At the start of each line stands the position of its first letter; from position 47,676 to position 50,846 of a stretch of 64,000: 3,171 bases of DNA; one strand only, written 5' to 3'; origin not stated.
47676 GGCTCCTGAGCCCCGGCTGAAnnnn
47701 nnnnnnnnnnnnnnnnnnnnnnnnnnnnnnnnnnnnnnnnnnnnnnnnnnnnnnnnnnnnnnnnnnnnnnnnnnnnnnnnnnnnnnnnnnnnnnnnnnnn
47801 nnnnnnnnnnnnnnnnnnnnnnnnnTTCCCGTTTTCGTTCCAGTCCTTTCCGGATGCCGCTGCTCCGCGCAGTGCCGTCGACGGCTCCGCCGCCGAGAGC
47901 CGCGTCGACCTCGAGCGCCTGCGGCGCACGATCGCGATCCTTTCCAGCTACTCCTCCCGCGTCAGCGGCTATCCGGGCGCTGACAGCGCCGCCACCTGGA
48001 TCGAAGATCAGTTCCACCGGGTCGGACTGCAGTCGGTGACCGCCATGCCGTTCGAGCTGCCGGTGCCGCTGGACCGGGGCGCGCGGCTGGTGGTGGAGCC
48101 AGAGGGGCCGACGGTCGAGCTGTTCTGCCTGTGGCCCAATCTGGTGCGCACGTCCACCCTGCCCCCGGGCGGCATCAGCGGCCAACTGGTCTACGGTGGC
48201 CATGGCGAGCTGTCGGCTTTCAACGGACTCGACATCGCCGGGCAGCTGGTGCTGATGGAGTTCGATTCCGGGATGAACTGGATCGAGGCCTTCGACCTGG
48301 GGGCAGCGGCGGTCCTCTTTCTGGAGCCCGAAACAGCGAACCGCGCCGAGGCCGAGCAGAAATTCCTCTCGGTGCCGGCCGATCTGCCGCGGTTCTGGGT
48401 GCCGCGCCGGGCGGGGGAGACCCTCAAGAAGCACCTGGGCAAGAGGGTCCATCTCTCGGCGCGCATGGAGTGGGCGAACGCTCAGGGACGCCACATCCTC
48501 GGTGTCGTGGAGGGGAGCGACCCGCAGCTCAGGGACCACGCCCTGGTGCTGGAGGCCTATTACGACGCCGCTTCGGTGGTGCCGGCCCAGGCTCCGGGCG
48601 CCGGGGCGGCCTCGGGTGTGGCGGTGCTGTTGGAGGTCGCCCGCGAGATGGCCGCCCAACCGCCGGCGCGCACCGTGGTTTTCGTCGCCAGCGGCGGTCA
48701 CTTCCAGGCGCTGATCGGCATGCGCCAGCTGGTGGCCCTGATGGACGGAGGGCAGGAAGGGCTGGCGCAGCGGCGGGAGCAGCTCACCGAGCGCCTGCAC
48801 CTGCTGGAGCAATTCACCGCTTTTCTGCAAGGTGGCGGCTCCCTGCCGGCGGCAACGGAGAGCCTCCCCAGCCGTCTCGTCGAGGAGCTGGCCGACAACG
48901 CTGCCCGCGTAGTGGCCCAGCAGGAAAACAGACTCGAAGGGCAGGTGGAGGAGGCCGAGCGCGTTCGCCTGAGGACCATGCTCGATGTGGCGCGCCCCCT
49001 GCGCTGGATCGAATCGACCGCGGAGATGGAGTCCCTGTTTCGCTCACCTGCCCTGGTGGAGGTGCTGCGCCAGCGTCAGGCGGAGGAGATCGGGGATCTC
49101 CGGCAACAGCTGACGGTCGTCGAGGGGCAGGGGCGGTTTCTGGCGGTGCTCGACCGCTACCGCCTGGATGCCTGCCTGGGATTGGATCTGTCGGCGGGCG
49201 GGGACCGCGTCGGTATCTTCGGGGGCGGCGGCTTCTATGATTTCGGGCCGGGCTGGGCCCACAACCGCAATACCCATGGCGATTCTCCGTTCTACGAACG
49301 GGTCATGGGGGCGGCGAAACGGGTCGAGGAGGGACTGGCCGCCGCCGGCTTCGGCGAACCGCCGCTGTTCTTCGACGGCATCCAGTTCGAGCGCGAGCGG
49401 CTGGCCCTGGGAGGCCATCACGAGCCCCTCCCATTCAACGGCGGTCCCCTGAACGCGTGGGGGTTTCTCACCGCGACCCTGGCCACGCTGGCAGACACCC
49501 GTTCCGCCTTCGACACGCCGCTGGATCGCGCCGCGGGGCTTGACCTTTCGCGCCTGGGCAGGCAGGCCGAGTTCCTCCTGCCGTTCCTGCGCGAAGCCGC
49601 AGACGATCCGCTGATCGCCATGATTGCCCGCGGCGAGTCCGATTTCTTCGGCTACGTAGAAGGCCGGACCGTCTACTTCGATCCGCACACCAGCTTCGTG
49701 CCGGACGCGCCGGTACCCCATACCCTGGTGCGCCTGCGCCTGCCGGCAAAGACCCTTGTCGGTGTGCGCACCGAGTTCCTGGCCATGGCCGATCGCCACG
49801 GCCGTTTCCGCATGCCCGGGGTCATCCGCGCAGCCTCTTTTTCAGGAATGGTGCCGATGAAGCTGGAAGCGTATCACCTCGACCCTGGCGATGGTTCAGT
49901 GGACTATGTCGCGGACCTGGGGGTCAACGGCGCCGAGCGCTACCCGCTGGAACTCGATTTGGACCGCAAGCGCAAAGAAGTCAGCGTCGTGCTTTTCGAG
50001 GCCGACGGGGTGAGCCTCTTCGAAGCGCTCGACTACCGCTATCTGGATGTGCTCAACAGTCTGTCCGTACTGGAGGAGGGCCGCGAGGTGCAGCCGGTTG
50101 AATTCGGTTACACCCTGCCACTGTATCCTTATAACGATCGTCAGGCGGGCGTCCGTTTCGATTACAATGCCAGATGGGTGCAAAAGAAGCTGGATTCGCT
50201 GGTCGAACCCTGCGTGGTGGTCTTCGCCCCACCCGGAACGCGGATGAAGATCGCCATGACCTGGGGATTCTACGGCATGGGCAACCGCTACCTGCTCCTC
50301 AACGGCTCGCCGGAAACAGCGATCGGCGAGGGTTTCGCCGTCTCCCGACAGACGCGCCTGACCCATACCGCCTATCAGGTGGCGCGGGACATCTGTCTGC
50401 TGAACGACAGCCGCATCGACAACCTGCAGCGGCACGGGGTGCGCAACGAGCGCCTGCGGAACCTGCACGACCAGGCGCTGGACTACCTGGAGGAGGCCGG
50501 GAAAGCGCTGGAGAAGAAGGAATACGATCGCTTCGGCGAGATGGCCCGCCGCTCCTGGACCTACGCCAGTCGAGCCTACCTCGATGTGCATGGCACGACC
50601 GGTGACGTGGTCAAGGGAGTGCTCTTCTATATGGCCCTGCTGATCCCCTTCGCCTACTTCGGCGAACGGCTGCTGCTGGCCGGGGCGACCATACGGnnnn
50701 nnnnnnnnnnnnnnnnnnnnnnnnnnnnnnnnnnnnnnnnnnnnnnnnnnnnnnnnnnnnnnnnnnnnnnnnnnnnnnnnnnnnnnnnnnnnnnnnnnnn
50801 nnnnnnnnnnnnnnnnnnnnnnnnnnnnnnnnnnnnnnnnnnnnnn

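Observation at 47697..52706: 1669-aa single polypeptide fusing an M28/PA peptidase-like ectodomain to a MacB/FtsX-type mechanotransmission permease, with no ATPase in the neighbourhood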

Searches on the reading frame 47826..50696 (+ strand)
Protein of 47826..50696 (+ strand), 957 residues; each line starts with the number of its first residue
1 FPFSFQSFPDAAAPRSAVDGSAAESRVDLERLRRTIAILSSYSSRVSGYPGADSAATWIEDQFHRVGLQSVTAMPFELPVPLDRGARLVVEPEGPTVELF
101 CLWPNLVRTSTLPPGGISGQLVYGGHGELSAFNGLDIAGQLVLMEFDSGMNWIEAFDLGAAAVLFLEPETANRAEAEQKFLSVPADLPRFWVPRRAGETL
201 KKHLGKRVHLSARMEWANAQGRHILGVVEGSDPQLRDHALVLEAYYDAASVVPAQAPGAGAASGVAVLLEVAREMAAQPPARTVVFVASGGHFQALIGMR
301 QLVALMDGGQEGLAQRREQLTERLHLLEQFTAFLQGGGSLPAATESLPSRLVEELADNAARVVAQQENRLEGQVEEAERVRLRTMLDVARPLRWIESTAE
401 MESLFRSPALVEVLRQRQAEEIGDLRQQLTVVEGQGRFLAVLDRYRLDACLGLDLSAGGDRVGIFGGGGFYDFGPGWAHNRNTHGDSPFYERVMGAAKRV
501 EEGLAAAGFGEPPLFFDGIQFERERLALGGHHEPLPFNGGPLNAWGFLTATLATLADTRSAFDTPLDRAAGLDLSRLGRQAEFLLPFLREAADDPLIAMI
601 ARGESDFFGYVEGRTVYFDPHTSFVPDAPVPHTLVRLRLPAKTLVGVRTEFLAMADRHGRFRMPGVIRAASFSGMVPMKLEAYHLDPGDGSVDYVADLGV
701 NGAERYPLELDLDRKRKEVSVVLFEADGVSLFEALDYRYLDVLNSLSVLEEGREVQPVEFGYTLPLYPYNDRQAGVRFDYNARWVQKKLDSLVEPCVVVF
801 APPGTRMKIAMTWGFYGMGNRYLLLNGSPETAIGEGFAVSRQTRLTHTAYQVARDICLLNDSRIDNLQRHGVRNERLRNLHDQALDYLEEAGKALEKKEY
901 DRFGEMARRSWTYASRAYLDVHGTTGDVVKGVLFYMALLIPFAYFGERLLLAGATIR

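Call 59: predict_structure(alignment_id=A3)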
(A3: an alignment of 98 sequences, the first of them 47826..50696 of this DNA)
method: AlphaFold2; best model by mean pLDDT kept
length: 957 residues; sequences in the alignment: 98
mean_pLDDT: 87.0   pTM: 0.88
mean pLDDT of the five models: 87.0, 86.2, 85.1, 84.9, 84.8
residues with pLDDT >= 90: 630; 70-90: 217; 50-70: 48; < 50: 62
segments of 3 or more residues with pLDDT < 50: 1-23, 474-484, 769-793
pLDDT, mean of each block of 10 residues (from residue 1): 33 42 72 98 97 98 98 97 97 96 93 96 96 97 94 94 95 82 87 97 98 96 98 95 97 95 98 97 98 96 96 96 94 88 75 89 83 86 92 88 90 92 93 97 94 94 78 45 61 92 89 85 74 83 88 87 92 94 96 80 75 93 85 90 84 94 85 66 95 95 93 91 95 77 84 92 68 37 38 71 94 66 92 94 87 96 95 95 98 98 95 92 91 88 80 59
secondary structure, 60 per line:
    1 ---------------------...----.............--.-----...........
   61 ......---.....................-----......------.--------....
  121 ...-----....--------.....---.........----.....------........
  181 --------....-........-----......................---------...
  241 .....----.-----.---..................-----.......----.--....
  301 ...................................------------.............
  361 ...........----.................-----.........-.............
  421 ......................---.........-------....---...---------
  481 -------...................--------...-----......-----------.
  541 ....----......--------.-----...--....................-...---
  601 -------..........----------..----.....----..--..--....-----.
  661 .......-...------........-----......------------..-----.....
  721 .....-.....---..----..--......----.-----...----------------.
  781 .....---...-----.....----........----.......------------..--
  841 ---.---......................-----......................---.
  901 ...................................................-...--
elements in order (helices of 4 or more, strands of 3 or more residues): H29-41 H50-66 E70-90 E96-101 E117-123 H129-132 E141-145 H149-157 E162-166 H173-180 E189-192 H194-201 E207-228 E238-245 H260-277 E283-289 H297-335 H348-371 H376-392 H398-406 H408-442 E446-454 E462-465 H488-506 E515-517 H523-528 H540-544 E549-554 H574-593 E608-617 E634-638 E651-654 E660-667 E678-685 E691-696 E716-725 E727-731 E745-750 E761-763 H780-785 E797-801 E806-813 E818-824 H848-869 H875-896 H900-951

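Call 61: fold_search(model_id=the predicted structure, library=pdb)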
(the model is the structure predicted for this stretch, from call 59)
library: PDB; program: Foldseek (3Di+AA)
matches with E <= 10: 786; with E <= 0.001: 124
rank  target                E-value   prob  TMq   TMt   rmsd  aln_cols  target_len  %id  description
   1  2ek8                  3.4e-20  1.00  0.24  0.52   9.8       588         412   14  Aminopeptidase from Aneurinibacillus sp. strain AM-1 (released 2008-03-25)
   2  6hc6_A                7.3e-19  1.00  0.29  0.57  10.1       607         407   14  The structure of BSAP, a zinc aminopeptidase from Bacillus subtilis (released 2019-08-28)
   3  6hc7_A                2.6e-18  1.00  0.28  0.58   9.4       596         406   15  The crystal structure of BSAP, a zinc aminopeptidase from Bacillus subtilis (medium resolution) (released 2019-08-28)
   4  8acg_C                2.6e-18  1.00  0.26  0.49  13.5       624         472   12  Structure of Pseudomonas aeruginosa aminopeptidase, PaAP_T E340A mutant (released 2023-07-12)
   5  6hc6_C                3.0e-18  1.00  0.29  0.59   9.3       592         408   14  The structure of BSAP, a zinc aminopeptidase from Bacillus subtilis (released 2019-08-28)
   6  8acg_A                8.3e-18  1.00  0.26  0.49  13.4       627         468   11  Structure of Pseudomonas aeruginosa aminopeptidase, PaAP_T E340A mutant (released 2023-07-12)
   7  8ac7_A                9.2e-18  1.00  0.24  0.45  13.1       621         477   12  Structure of Pseudomonas aeruginosa aminopeptidase, PaAP (released 2023-07-12)
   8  8acg_D                9.7e-18  1.00  0.26  0.48  13.5       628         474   12  Structure of Pseudomonas aeruginosa aminopeptidase, PaAP_T E340A mutant (released 2023-07-12)
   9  6okd_A                1.3e-17  1.00  0.26  0.37  11.3       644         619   13  Crystal Structure of human transferrin receptor in complex with a cystine-dense peptide (released 2020-04-15)
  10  8ack_A                1.6e-17  1.00  0.24  0.46  12.9       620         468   12  Structure of Pseudomonas aeruginosa aminopeptidase, PaAP (released 2023-07-12)
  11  8acg_E                2.4e-17  1.00  0.26  0.49  13.1       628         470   12  Structure of Pseudomonas aeruginosa aminopeptidase, PaAP_T E340A mutant (released 2023-07-12)
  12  8acr                  2.5e-17  1.00  0.24  0.45  13.4       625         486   12  Structure of Pseudomonas aeruginosa aminopeptidase, PaAP (released 2023-07-12)
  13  8acg_B                2.5e-17  1.00  0.24  0.45  14.8       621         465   12  Structure of Pseudomonas aeruginosa aminopeptidase, PaAP_T E340A mutant (released 2023-07-12)
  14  3kas_A                3.6e-17  1.00  0.25  0.35  11.5       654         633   14  Machupo virus GP1 bound to human transferrin receptor 1 (released 2010-03-09)
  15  8acg_F                7.6e-17  1.00  0.26  0.48  13.3       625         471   11  Structure of Pseudomonas aeruginosa aminopeptidase, PaAP_T E340A mutant (released 2023-07-12)
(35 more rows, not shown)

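Call 108: search_protein_representatives(protein=window:47826-50696:+)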
Query: 957 residues. Proteins with E-value up to 0.001 (for the whole library): 2575; up to 1e-10: 1507; up to 1e-30: 809. The best 150 are listed.
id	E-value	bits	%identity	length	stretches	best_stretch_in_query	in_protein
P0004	0.0e+00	1249.2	58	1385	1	2-957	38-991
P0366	8.8e-181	619.6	43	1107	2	436-957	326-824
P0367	5.2e-154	531.0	40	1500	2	449-952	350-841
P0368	7.9e-149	513.8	39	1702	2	10-303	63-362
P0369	4.5e-147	508.0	41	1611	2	25-320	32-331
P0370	9.2e-143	493.7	41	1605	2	24-326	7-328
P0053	6.4e-142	491.0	41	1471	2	508-956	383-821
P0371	1.8e-140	486.1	41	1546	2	18-303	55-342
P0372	1.0e-139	483.7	40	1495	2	17-303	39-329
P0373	5.4e-139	481.3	40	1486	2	20-301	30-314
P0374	2.4e-138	479.1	39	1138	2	444-957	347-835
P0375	9.7e-136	470.5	40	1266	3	54-304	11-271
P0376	1.7e-132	459.8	41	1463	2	31-305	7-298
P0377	3.6e-132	458.7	38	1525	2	31-303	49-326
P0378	1.1e-131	457.1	39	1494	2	17-303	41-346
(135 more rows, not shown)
